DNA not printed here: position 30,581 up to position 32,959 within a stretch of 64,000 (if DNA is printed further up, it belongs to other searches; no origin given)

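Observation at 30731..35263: Three-gene operon: HypE-like AIR-synthase-related protein, ChlI-like AAA+ ATPase and ChlD-like VWA protein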

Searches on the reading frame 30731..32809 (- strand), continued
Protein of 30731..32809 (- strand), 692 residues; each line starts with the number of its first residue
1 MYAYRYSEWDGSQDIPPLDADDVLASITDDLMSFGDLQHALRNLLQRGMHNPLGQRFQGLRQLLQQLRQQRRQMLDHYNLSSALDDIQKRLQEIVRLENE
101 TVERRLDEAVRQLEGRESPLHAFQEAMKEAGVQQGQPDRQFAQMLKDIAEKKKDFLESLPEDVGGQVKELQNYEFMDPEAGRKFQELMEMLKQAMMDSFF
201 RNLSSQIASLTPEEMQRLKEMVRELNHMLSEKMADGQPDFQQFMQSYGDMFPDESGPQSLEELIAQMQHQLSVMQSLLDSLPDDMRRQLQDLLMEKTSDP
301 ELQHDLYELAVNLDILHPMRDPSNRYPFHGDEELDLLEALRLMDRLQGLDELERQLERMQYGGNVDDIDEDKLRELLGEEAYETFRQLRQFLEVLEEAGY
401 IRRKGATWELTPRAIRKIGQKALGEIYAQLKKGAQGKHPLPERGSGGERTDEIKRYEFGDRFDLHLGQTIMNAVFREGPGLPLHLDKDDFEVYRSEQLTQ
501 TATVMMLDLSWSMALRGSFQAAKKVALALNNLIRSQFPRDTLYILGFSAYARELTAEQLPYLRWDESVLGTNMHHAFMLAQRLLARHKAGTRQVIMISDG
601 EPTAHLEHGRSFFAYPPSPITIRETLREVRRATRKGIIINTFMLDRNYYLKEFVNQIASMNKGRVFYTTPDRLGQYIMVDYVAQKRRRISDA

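Call 54: predict_structure(alignment_id=A2)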
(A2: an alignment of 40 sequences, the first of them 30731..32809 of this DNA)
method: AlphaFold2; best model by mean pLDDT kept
length: 692 residues; sequences in the alignment: 40
mean_pLDDT: 48.9   pTM: 0.30
mean pLDDT of the five models: 48.9, 48.3, 48.2, 43.4, 42.7
residues with pLDDT >= 90: 0; 70-90: 78; 50-70: 263; < 50: 351
segments of 3 or more residues with pLDDT < 50: 1-18, 24-83, 131-135, 195-211, 280-300, 318-346, 357-363, 414-416, 421-499, 511-522, 532-540, 548-571, 600-618, 645-650, 663-692
pLDDT, mean of each block of 10 residues (from residue 1): 29 41 47 31 26 27 30 31 57 76 75 61 55 53 72 75 62 63 65 46 36 62 68 65 76 63 64 51 46 41 54 49 29 36 46 50 61 63 62 65 55 50 43 32 25 23 23 25 27 29 57 40 52 47 50 47 41 60 65 60 34 39 64 68 50 59 46 30 29 29
secondary structure, 60 per line:
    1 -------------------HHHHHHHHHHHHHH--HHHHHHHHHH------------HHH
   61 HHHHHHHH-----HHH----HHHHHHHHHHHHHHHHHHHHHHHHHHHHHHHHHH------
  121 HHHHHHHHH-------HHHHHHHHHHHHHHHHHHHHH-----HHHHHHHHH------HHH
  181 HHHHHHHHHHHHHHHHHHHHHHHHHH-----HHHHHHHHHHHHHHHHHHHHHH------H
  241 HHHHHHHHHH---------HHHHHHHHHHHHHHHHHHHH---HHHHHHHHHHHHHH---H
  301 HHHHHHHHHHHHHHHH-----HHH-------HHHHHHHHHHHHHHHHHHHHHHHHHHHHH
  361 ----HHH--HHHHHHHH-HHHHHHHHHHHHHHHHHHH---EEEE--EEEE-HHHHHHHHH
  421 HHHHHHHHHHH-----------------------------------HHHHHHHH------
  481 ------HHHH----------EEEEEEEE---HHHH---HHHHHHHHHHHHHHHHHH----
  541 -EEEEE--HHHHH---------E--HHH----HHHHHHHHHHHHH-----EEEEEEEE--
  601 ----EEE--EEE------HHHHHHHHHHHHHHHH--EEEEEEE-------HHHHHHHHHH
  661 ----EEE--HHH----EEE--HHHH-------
elements in order (helices of 4 or more, strands of 3 or more residues): H20-33 H36-45 H58-68 H81-114 H121-129 H137-157 H163-171 H178-206 H212-233 H240-250 H260-279 H283-296 H300-316 H332-360 H370-377 H379-397 E401-404 E407-410 H412-431 H467-474 H487-490 E501-508 H512-515 H519-536 E542-546 H549-553 H573-585 E591-598 E605-607 E610-612 H619-634 E637-643 H651-660 E665-667 E677-679 H682-685
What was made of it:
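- Checked: It has an all-helical N-terminal ~400 aa (low-confidence model, call 54).
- Tried and rejected: The AlphaFold2 model had pLDDT 49, too poor for a fold search (call 54).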

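Call 62: search_solved_structures(query=A5, max_evalue=1)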
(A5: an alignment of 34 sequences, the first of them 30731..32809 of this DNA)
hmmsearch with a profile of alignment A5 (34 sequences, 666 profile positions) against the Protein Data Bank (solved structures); distinct sequences matched with E-value up to 1: 14.
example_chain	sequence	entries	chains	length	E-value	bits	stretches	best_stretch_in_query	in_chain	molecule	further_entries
9c4f_I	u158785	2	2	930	0.00016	23.6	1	449-579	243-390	Inter-alpha-trypsin inhibitor heavy chain H4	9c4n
8fjg_A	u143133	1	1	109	0.0045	18.9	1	21-105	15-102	H12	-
9ec0_A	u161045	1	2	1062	0.065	15.1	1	88-198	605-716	F-actin-uncapping protein LRRC16A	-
5cwp_A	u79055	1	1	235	0.082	14.7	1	37-146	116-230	Designed helical repeat protein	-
3ibs_A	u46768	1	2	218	0.16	13.8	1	479-576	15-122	conserved hypothetical protein BatB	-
5abs_A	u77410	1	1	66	0.24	13.2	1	236-283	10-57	SH3 DOMAIN-CONTAINING KINASE-BINDING PROTEIN 1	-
5a8j_A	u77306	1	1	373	0.29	12.9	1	478-580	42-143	VWA2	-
2n64_A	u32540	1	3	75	0.39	12.5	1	237-288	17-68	SH3 domain-containing kinase-binding protein 1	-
9l5m_A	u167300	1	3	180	0.46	12.2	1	186-237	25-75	Sarcoplasmic Ca-binding protein (SCP)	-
7w6b_A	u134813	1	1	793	0.47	12.2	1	543-590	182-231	von Willebrand factor type A domain protein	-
4uos_A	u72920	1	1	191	0.55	12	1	79-210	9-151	DESIGNED HELICAL BUNDLE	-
9nzg_A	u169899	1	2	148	0.83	11.4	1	80-211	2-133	De novo designed protein, EPIC Q51N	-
6tnj_A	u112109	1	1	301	0.92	11.2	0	544-578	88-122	Minor fimbrium subunit Mfa5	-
9nze_A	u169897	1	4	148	0.99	11.1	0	80-211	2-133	De novo designed protein, EPIC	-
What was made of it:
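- Tried and rejected: A profile search gave only generic VWA hits (call 62).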
